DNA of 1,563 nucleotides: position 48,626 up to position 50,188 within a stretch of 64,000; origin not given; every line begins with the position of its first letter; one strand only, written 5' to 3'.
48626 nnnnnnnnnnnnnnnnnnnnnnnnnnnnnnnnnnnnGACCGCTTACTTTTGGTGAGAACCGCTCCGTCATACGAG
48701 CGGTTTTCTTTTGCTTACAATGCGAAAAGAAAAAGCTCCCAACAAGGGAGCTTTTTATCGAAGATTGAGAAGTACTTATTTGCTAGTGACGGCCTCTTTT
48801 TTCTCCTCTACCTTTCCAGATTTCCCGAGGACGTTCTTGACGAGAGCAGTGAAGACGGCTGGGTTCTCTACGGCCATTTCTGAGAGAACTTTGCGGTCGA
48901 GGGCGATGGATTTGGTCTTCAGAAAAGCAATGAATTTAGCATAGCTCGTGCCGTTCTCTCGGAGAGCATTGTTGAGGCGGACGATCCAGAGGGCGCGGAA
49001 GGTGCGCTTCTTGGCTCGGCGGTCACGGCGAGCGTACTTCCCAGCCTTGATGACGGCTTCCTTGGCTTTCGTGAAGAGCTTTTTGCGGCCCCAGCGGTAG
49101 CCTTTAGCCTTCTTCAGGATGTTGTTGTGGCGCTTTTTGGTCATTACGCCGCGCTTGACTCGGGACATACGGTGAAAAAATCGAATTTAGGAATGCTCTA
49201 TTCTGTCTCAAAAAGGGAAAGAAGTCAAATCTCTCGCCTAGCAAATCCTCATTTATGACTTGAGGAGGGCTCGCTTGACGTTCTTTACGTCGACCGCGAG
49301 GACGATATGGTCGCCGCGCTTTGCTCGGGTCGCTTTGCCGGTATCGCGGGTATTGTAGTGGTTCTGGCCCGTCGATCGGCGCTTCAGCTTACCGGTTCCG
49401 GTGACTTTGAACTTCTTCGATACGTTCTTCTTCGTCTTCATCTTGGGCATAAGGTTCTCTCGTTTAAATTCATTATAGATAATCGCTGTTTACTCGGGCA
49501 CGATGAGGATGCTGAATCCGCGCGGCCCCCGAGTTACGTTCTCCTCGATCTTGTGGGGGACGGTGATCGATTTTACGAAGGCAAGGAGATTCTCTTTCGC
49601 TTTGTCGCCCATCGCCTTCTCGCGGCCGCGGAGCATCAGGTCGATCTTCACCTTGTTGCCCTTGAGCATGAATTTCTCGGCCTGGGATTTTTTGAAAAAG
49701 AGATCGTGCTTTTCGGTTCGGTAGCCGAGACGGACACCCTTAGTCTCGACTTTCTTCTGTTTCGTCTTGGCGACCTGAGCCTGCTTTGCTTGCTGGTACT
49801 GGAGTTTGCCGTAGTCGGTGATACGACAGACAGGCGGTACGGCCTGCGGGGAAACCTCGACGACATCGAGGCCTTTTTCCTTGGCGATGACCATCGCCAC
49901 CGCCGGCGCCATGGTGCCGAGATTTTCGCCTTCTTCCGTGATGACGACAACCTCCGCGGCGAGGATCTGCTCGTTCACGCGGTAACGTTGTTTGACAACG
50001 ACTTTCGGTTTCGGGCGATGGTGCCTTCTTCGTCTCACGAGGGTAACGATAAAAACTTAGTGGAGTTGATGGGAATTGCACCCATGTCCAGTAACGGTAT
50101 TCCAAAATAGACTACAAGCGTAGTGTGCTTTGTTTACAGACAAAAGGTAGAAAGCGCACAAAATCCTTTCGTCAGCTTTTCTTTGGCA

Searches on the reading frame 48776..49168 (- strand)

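Call 8: search_protein_families(library=pfam, proteins=[window:48776-49168:-])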
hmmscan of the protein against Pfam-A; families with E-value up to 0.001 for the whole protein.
window:48776-49168:- (130 aa): 1 family
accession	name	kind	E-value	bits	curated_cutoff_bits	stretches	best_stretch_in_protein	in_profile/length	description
PF00453.23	Ribosomal_L20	-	9.9e-38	129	30.8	1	3-109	1-107/107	Ribosomal protein L20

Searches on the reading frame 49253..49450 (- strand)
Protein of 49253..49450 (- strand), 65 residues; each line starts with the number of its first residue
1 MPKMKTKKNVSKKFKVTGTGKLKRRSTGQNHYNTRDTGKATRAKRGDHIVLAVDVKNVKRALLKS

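Call 8: search_protein_families(library=pfam, proteins=[window:49253-49450:-])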
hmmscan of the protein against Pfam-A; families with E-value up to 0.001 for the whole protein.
window:49253-49450:- (65 aa): 1 family
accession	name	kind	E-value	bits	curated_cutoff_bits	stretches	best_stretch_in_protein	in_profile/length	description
PF01632.24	Ribosomal_L35p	-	2.6e-16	60.2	28.9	1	2-62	1-61/61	Ribosomal protein L35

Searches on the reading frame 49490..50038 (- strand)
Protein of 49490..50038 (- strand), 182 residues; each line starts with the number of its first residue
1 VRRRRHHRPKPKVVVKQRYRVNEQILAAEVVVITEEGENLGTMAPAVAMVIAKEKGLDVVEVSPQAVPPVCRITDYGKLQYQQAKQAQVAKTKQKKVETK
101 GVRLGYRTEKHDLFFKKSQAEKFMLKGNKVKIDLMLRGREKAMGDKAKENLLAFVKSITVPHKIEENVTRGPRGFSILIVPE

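Call 8: search_protein_families(library=pfam, proteins=[window:49490-50038:-])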
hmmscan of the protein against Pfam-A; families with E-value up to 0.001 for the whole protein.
window:49490-50038:- (182 aa): 2 families
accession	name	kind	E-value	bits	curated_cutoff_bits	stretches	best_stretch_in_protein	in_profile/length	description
PF05198.21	IF3_N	-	6.8e-26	90.7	26.9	1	21-88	1-68/70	Translation initiation factor IF-3, N-terminal domain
PF00707.27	IF3_C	-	3e-16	59.6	34.8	1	97-181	1-85/86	Translation initiation factor IF-3, C-terminal domain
